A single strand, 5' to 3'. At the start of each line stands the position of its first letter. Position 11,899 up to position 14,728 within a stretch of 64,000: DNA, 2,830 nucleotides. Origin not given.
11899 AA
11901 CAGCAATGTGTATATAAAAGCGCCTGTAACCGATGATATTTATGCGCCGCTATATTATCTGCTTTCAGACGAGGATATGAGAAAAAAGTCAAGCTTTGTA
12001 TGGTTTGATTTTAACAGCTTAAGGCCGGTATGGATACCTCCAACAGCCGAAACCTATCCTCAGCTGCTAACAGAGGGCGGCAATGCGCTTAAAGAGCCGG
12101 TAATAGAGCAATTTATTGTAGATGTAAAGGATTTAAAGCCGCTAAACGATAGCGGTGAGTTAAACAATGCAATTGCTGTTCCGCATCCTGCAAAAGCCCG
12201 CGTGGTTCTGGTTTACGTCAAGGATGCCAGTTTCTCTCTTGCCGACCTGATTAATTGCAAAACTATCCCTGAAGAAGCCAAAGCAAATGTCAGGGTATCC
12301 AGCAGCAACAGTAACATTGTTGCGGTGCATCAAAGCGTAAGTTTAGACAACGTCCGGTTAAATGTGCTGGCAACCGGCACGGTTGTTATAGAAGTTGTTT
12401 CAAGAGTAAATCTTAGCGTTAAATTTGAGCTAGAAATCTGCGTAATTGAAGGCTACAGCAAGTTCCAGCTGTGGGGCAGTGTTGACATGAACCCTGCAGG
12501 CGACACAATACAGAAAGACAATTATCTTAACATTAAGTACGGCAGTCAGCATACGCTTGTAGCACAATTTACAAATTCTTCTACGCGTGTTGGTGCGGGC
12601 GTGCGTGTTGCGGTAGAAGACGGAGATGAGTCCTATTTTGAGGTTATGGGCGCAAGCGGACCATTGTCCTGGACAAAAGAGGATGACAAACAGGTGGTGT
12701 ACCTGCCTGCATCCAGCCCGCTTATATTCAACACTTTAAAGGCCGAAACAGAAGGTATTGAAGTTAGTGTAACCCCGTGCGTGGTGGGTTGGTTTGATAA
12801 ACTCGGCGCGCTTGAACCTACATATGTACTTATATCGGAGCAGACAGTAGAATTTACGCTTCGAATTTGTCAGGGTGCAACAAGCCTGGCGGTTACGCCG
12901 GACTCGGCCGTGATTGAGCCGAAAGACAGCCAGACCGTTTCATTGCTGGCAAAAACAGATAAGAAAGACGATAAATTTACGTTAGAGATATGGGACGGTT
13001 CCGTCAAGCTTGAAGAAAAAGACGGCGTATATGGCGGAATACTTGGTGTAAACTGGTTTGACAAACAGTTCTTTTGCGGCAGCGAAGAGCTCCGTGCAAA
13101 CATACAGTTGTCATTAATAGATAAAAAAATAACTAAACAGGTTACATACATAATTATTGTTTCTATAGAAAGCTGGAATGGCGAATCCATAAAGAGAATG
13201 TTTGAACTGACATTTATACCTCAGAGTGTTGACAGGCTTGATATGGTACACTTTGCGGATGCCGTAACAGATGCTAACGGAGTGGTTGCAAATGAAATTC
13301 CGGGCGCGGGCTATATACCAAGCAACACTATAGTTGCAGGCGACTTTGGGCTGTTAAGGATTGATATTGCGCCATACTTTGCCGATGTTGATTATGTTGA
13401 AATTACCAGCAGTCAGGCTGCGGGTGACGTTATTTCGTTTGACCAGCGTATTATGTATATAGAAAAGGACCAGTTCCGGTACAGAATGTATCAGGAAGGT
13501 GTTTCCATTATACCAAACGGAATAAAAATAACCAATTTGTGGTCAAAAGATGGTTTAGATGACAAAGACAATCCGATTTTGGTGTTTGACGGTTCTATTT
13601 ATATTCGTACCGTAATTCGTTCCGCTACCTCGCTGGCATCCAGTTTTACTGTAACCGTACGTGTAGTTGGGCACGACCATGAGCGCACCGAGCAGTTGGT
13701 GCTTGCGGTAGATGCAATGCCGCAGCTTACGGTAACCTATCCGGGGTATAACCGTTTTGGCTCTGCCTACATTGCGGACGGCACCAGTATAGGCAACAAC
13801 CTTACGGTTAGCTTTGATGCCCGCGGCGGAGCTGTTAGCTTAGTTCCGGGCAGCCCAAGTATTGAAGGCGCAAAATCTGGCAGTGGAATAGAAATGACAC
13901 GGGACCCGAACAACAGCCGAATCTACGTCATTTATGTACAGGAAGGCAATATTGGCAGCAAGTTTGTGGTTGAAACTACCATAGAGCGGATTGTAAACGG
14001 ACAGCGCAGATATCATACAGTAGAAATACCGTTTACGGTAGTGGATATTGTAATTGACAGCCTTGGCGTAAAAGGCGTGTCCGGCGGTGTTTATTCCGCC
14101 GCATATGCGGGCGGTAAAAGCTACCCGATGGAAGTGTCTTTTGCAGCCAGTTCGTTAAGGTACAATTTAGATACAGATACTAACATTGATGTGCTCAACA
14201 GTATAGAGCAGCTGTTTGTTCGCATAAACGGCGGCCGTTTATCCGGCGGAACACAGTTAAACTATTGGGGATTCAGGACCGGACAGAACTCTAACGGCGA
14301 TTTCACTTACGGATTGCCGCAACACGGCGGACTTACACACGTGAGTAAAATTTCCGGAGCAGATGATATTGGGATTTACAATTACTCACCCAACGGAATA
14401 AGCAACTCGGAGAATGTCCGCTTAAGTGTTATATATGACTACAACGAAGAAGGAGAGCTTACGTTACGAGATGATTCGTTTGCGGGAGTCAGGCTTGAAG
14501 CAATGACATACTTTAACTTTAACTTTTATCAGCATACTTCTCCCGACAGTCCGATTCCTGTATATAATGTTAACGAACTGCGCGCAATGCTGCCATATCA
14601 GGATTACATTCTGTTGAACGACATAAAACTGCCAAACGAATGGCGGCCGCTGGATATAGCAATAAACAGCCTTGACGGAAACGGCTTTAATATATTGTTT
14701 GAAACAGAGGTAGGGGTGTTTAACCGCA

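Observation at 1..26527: Tandem locus of three giant GLUG-type solenoid envelope proteins (>8,700 codons, 41% of the window)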

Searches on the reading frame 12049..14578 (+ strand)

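Call 27: search_protein_families(library=pfam, proteins=[window:12049-14578:+], max_evalue=10)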
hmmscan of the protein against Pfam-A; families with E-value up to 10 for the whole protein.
window:12049-14578:+ (843 aa): 2 families
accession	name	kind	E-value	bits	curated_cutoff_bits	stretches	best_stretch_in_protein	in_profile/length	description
PF23926.2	LtfC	-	0.019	16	27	1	452-519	38-99/100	LtfC-like, beta-sandwich domain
PF22076.2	Cep192_D6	-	0.054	14.1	35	1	263-320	32-86/101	Cep192 domain 6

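Call 78: predict_structure(alignment_id=A3)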
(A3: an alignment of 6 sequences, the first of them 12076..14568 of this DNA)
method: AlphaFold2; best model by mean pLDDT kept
length: 831 residues; sequences in the alignment: 6
mean_pLDDT: 43.6   pTM: 0.38
mean pLDDT of the five models: 43.6, 41.4, 41.3, 39.8, 37.9
residues with pLDDT >= 90: 3; 70-90: 63; 50-70: 193; < 50: 572
segments of 3 or more residues with pLDDT < 50: 1-50, 61-63, 122-269, 310-337, 346-351, 397-412, 449-453, 465-468, 490-502, 516-518, 547-831
pLDDT, mean of each block of 10 residues (from residue 1): 36 31 39 37 40 56 50 65 62 60 61 56 39 33 31 30 31 30 28 31 29 30 27 24 27 34 44 56 56 56 54 34 38 42 49 62 61 67 73 57 42 57 68 70 71 55 48 63 69 43 61 56 77 81 59 33 32 35 34 28 35 34 36 36 35 33 30 32 31 34 39 37 32 35 32 28 28 31 37 40 34 33 31 24
secondary structure, 60 per line:
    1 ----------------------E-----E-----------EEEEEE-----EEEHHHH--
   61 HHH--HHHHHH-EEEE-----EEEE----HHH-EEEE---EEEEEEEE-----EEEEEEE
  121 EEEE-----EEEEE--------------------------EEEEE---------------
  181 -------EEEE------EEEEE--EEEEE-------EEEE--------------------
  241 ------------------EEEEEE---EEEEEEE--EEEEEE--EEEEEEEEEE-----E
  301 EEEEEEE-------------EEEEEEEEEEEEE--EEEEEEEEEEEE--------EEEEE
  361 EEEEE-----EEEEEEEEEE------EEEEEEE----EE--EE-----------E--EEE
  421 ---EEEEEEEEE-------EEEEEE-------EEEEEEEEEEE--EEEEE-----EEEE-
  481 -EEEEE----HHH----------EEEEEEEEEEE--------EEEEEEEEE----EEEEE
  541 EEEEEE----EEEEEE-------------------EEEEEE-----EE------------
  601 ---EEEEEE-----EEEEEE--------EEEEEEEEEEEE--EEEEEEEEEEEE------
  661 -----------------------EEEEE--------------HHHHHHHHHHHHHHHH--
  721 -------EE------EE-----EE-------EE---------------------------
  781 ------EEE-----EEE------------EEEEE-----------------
elements in order (helices of 4 or more, strands of 3 or more residues): E41-46 E52-54 H55-58 H66-71 E73-76 E82-85 E94-97 E101-108 E114-124 E130-134 E161-165 E188-191 E198-202 E205-209 E217-220 E259-264 E268-274 E277-282 E285-294 E300-307 E321-333 E336-347 E356-365 E371-380 E387-393 E418-420 E424-432 E440-445 E453-463 E466-470 E476-479 E482-486 E504-514 E523-531 E536-546 E551-556 E576-581 E604-609 E615-620 E629-640 E643-654 E684-688 H703-718 E787-789 E795-797 E810-814
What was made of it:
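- The spacers could not be modelled with confidence (pLDDT 43.6, call 78).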

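Call 80: fold_search(model_id=the predicted structure, library=pdb)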
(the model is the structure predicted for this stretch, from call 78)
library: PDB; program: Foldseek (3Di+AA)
matches with E <= 10: 1696; with E <= 0.001: 275
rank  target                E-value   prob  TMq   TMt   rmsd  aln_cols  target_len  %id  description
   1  9g93_A                1.5e-08  1.00  0.09  0.12  25.3       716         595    9  CryoET structure of the in vitro grown Bacillus anthracis Sap S-layer (released 2024-12-18)
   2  4aq1_C                3.1e-08  1.00  0.11  0.14  25.6       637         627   10  Structure of the SbsB S-layer protein of Geobacillus stearothermophilus PV72p2 in complex with nanobody KB6 (released 2012-06-13)
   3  4aq1_A                3.9e-08  1.00  0.12  0.13  25.6       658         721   10  Structure of the SbsB S-layer protein of Geobacillus stearothermophilus PV72p2 in complex with nanobody KB6 (released 2012-06-13)
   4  4tsh_B                6.0e-08  1.00  0.15  0.22  17.2       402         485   10  A Novel Protein Fold Forms an Intramolecular Lock to Stabilize the Tertiary Structure of Streptococcus mutans Adhesin  (released 2014-10-22)
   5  8dfm_A                6.0e-08  1.00  0.10  0.17  37.3       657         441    7  Ectodomain of full-length wild-type KIT-SCF dimers (released 2023-03-29)
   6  2e9w_B                9.2e-08  1.00  0.11  0.16  36.0       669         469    7  Crystal structure of the extracellular domain of Kit in complex with stem cell factor (SCF) (released 2007-08-07)
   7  8dfp_B                1.0e-07  1.00  0.11  0.18  36.4       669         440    7  Ectodomain of full-length KIT(DupA502,Y503)-SCF dimers (released 2023-03-29)
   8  2e9w_A                1.2e-07  1.00  0.10  0.16  36.5       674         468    7  Crystal structure of the extracellular domain of Kit in complex with stem cell factor (SCF) (released 2007-08-07)
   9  5dza                  1.3e-07  1.00  0.14  0.29  13.4       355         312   10  Streptococcus agalactiae AgI/II polypeptide BspA C terminal domain (WT) (released 2016-06-22)
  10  3dmk_B                1.4e-07  1.00  0.10  0.11  27.6       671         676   11  Crystal structure of Down Syndrome Cell Adhesion Molecule (DSCAM) isoform 1.30.30, N-terminal eight Ig domains (released 2008-10-07)
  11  7r5k_10               1.5e-07  1.00  0.10  0.06  33.1       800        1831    9  Human nuclear pore complex (constricted) (released 2022-06-22)
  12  8beg_A                1.8e-07  1.00  0.15  0.18  33.9       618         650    9  Structure of Ig-like domains from PrgB (released 2022-11-30)
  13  5dzv_B                2.2e-07  1.00  0.11  0.16  55.3       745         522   11  Protocadherin alpha 7 extracellular cadherin domains 1-5 (released 2016-05-04)
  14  8dfq_B                2.4e-07  1.00  0.10  0.17  37.2       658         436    8  Ectodomain of full-length KIT(T417I,delta418-419)-SCF dimers (released 2023-03-29)
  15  7l0o_B                2.7e-07  1.00  0.16  0.23  14.5       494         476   12  Streptococcus gordonii C123 Domain(s)-Structural and Functional Analysis (released 2021-09-08)
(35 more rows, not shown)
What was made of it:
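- The low-confidence spacer model matches the S-layer proteins Sap and SbsB best (call 80).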
